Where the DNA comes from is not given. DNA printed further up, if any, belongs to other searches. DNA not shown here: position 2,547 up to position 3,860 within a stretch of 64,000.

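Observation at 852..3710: Operon coupling UbiX with RibB(X) and a type-2 IPP isomerase: a dedicated prenyl-FMN precursor module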

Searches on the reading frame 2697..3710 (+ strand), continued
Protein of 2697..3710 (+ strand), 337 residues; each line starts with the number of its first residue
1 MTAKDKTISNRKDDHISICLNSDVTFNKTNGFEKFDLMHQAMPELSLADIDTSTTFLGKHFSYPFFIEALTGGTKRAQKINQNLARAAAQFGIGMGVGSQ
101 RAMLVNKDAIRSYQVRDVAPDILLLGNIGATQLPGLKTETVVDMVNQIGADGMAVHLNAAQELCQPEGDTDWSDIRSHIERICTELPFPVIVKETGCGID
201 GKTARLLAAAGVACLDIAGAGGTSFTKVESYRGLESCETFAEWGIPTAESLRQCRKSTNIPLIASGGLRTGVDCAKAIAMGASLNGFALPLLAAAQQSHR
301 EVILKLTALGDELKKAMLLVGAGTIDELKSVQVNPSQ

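Call 41: search_solved_structures(query=L089:8868-10001:+, show_alignments=3, max_evalue=1e-10)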
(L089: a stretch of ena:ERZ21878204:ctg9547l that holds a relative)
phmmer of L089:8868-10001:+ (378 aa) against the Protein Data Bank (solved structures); distinct sequences matched with E-value up to 1e-10: 18.
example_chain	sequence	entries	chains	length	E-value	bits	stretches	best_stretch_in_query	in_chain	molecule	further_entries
4i14_A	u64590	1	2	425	1.6e-84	287.3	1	4-376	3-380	Riboflavin biosynthesis protein RibBA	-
6mnz_A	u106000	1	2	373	6.8e-80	272.1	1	8-376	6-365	3,4-dihydroxy-2-butanone 4-phosphate synthase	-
7uez_A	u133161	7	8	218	7.9e-64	219.2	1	3-203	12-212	3,4-dihydroxy-2-butanone 4-phosphate synthase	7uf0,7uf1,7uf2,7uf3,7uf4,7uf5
4p6d_A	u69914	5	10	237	1.1e-63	218.8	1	3-203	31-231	3,4-dihydroxy-2-butanone 4-phosphate synthase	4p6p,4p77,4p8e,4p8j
4p6c_A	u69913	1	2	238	1.1e-63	218.8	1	3-203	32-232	3,4-dihydroxy-2-butanone 4-phosphate synthase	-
1g57_A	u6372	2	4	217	3e-61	210.7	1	8-206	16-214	3,4-DIHYDROXY-2-BUTANONE 4-PHOSPHATE SYNTHASE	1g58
1iez_A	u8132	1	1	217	3e-61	210.7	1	8-206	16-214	3,4-Dihydroxy-2-Butanone 4-Phosphate Synthase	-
4ffj_A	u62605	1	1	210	9.7e-61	209.1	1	8-210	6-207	Riboflavin biosynthesis protein ribBA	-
7tye_A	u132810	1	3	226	1e-60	209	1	8-208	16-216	3,4-dihydroxy-2-butanone 4-phosphate synthase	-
3lqu_A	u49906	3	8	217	1.2e-60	208.8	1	8-206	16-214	3,4-dihydroxy-2-butanone 4-phosphate synthase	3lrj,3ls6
3mgz_A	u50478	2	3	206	2.9e-58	200.9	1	4-203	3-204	3,4-dihydroxy-2-butanone 4-phosphate synthase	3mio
3mk5_A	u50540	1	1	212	3e-58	200.9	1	4-203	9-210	3,4-dihydroxy-2-butanone 4-phosphate synthase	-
3h07_A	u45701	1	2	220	1.1e-57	199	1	6-204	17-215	3,4-dihydroxy-2-butanone 4-phosphate synthase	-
1tks_A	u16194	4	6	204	3.8e-53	184.1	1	3-200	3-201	3,4-dihydroxy-2-butanone 4-phosphate synthase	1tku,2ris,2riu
1k49_A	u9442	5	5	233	1.9e-41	145.6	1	11-199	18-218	3,4-Dihydroxy-2-Butanone 4-Phosphate Synthase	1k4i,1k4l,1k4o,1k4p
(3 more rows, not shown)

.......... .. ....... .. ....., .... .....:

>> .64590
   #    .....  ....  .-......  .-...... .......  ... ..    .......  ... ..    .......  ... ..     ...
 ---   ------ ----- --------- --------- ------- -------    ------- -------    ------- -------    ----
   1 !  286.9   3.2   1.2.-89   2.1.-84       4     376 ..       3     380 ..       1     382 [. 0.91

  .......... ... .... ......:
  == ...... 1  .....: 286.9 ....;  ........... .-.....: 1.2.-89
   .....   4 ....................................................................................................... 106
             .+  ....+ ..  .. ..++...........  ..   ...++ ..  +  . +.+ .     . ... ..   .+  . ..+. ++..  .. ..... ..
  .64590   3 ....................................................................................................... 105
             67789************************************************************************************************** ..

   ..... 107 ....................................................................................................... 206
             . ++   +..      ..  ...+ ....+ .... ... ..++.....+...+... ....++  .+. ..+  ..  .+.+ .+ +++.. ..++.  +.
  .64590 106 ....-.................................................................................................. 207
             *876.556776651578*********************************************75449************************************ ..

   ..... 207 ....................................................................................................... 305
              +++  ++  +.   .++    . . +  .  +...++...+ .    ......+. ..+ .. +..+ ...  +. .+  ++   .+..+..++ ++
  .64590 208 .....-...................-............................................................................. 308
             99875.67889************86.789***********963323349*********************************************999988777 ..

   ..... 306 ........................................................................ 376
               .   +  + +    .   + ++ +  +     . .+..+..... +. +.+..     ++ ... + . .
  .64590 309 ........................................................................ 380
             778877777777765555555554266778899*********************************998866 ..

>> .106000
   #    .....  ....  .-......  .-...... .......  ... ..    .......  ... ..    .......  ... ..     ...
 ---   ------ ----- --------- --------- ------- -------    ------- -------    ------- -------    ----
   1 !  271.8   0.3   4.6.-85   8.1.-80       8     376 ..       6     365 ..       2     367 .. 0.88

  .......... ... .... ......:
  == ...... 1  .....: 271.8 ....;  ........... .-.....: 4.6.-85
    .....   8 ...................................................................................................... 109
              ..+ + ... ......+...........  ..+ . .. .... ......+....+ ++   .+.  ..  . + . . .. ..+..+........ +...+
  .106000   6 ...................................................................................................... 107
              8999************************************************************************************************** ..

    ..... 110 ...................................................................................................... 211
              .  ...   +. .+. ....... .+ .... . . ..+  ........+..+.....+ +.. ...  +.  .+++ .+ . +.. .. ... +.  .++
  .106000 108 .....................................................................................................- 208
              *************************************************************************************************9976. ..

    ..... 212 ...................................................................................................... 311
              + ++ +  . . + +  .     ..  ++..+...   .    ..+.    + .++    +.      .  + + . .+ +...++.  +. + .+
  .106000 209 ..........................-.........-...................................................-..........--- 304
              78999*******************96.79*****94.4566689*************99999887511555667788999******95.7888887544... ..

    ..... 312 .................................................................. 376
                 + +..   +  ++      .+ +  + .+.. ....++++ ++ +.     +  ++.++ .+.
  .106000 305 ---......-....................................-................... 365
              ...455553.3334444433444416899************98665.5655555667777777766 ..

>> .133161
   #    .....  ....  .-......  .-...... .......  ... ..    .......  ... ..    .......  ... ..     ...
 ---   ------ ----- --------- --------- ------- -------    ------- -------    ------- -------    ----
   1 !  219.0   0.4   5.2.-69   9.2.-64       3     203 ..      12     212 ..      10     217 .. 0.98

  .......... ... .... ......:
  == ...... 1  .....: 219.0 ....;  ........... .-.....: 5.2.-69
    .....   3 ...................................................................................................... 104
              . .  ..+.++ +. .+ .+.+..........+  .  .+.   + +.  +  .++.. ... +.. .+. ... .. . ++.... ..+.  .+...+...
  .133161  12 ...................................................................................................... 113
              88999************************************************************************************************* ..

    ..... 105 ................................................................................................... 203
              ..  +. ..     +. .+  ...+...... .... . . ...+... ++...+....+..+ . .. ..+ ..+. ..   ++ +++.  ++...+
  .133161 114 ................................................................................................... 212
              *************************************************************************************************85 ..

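Call 68: search_protein_families(library=ncbifam, proteins=[L001:6795-8153:+, L091:5291-6799:-, L091:6835-8502:-, L087:12893-13228:+, L087:11109-11690:+, L091:12733-13257:-, L089:13108-13755:+], max_evalue=0.00001)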
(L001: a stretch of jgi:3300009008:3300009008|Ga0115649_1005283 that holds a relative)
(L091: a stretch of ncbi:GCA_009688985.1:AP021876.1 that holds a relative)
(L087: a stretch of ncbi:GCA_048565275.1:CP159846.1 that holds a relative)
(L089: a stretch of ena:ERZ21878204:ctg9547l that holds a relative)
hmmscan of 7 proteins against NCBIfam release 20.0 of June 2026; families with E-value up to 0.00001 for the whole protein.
L001:6795-8153:+ (452 aa): 7 families
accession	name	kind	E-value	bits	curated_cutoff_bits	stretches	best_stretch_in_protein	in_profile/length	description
TIGR00148.1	TIGR00148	subfamily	8.9e-81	271.8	244.85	1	7-422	1-437/438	UbiD family decarboxylase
NF041204.1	VdcC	exception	1.7e-61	208.1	650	1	6-425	3-440/467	non-oxidative hydroxyarylic acid decarboxylases subunit C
TIGR03701.1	mena_SCO4490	equivalog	1.3e-55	188.9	495.9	2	92-397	105-416/433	menaquinone biosynthesis decarboxylase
NF008175.0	PRK10922.1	equivalog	7.1e-51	173.2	788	2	114-441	140-481/497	4-hydroxy-3-polyprenylbenzoate decarboxylase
TIGR02724.1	phenyl_P_beta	equivalog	4.7e-23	81.3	468.95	1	7-422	3-441/472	phenylphosphate carboxylase subunit beta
NF041219.1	BagN_FevL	exception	4.3e-18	65.1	1000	1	4-301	17-332/502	bagremycin/ferroverdin biosynthesis UbiD family decarboxylase BagN/FevL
TIGR02723.1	phenyl_P_alpha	equivalog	2.1e-15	56.3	564.6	1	8-409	11-427/485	phenylphosphate carboxylase subunit alpha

L091:5291-6799:- (502 aa): 7 families
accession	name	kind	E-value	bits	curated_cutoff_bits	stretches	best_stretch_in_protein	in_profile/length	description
NF041204.1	VdcC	exception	4.9e-134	447.3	650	1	17-496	3-461/467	non-oxidative hydroxyarylic acid decarboxylases subunit C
TIGR00148.1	TIGR00148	subfamily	2.1e-67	227.7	244.85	1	28-453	10-424/438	UbiD family decarboxylase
TIGR03701.1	mena_SCO4490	equivalog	1.7e-45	155.5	495.9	1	28-442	8-417/433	menaquinone biosynthesis decarboxylase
NF008175.0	PRK10922.1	equivalog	6.8e-38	130.4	788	1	124-440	127-431/497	4-hydroxy-3-polyprenylbenzoate decarboxylase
TIGR02724.1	phenyl_P_beta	equivalog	2.9e-31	108.4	468.95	1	63-486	39-453/472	phenylphosphate carboxylase subunit beta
NF041219.1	BagN_FevL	exception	4.1e-24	84.9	1000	1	102-431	108-433/502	bagremycin/ferroverdin biosynthesis UbiD family decarboxylase BagN/FevL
TIGR02723.1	phenyl_P_alpha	equivalog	1e-22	80.4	564.6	1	65-434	50-408/485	phenylphosphate carboxylase subunit alpha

L091:6835-8502:- (555 aa): 101 families (the best 25 are shown)
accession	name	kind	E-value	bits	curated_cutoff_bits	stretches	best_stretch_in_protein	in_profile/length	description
TIGR02275.1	DHB_AMP_lig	equivalog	3.4e-107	358.9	723.55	1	10-541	5-526/526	(2,3-dihydroxybenzoyl)adenylate synthase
NF004837.0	PRK06187.1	subfamily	1.2e-101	340.6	476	1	28-548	8-526/531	long-chain-fatty-acid--CoA ligase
NF004758.0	PRK06087.1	equivalog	3e-99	332.9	736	1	12-552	8-543/548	medium-chain fatty-acid--CoA ligase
NF008192.1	PRK10946.1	equivalog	7.1e-97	324.9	783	1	11-547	7-532/534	(2,3-dihydroxybenzoyl)adenylate synthase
NF009233.0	PRK12583.1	subfamily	5.5e-89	299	832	1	24-550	14-556/558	fatty acid CoA ligase family protein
TIGR03208.1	cyc_hxne_CoA_lg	equivalog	2.1e-85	287.5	792.3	1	25-542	19-538/538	cyclohexanecarboxylate-CoA ligase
NF006182.0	PRK08316.1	subfamily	4e-83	279.7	663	1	29-547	12-520/523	fatty acyl-CoA synthetase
NF005801.1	PRK07656.1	equivalog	2e-77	260.9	657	1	30-541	3-500/500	FadD3 family acyl-CoA ligase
NF005714.0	PRK07529.1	subfamily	8.6e-75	252.3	632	1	35-545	37-578/640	acyl-CoA synthetase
NF006181.0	PRK08314.1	subfamily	8.3e-71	238.9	705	1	33-549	29-559/563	long-chain-fatty-acid--CoA ligase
NF004114.0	PRK05605.1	equivalog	3.2e-65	220.5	766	1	29-548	35-573/575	long-chain-fatty-acid--CoA ligase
NF005307.0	PRK06839.1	equivalog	1.2e-63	215.5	748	1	35-543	9-492/496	o-succinylbenzoate--CoA ligase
NF052269.1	Staph_lig_FadD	equivalog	7e-63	212.7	650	1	193-548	146-497/499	long-chain-fatty-acid--CoA ligase FadD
NF005702.0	PRK07514.1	subfamily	2.4e-62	210.9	558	1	48-546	24-502/506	malonyl-CoA synthase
NF005676.0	PRK07470.1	equivalog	3e-62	210.9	774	1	30-552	22-537/544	acyl-CoA synthetase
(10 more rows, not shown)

L087:12893-13228:+ (111 aa): 0 families

L087:11109-11690:+ (193 aa): 0 families

L091:12733-13257:- (174 aa): 1 family
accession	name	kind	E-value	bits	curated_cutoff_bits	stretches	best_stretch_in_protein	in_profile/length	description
NF002900.0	PRK03467.1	equivalog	7.1e-11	42.1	176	1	19-116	13-111/150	YhbP family protein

L089:13108-13755:+ (215 aa): 0 families

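Call 74: search_solved_structures(query=window:2697-3710:+, max_evalue=1e-20, show_alignments=2)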
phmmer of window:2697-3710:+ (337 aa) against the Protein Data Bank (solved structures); distinct sequences matched with E-value up to 1e-20: 5.
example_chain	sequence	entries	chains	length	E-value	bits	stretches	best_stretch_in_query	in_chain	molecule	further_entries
1vcf_A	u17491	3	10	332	6.4e-66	225.8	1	8-326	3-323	isopentenyl-diphosphate delta-isomerase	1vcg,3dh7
2zru_A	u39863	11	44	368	1.3e-63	218.2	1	8-332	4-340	Isopentenyl-diphosphate delta-isomerase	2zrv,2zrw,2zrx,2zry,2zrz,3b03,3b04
1p0k_A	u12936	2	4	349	3.4e-59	203.7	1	9-330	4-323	Isopentenyl-diphosphate delta-isomerase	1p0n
3sr7_A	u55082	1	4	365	4.2e-54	186.9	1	7-332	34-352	Isopentenyl-diphosphate delta-isomerase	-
4n02_A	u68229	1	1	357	2.9e-49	171.1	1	7-331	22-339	Isopentenyl-diphosphate delta-isomerase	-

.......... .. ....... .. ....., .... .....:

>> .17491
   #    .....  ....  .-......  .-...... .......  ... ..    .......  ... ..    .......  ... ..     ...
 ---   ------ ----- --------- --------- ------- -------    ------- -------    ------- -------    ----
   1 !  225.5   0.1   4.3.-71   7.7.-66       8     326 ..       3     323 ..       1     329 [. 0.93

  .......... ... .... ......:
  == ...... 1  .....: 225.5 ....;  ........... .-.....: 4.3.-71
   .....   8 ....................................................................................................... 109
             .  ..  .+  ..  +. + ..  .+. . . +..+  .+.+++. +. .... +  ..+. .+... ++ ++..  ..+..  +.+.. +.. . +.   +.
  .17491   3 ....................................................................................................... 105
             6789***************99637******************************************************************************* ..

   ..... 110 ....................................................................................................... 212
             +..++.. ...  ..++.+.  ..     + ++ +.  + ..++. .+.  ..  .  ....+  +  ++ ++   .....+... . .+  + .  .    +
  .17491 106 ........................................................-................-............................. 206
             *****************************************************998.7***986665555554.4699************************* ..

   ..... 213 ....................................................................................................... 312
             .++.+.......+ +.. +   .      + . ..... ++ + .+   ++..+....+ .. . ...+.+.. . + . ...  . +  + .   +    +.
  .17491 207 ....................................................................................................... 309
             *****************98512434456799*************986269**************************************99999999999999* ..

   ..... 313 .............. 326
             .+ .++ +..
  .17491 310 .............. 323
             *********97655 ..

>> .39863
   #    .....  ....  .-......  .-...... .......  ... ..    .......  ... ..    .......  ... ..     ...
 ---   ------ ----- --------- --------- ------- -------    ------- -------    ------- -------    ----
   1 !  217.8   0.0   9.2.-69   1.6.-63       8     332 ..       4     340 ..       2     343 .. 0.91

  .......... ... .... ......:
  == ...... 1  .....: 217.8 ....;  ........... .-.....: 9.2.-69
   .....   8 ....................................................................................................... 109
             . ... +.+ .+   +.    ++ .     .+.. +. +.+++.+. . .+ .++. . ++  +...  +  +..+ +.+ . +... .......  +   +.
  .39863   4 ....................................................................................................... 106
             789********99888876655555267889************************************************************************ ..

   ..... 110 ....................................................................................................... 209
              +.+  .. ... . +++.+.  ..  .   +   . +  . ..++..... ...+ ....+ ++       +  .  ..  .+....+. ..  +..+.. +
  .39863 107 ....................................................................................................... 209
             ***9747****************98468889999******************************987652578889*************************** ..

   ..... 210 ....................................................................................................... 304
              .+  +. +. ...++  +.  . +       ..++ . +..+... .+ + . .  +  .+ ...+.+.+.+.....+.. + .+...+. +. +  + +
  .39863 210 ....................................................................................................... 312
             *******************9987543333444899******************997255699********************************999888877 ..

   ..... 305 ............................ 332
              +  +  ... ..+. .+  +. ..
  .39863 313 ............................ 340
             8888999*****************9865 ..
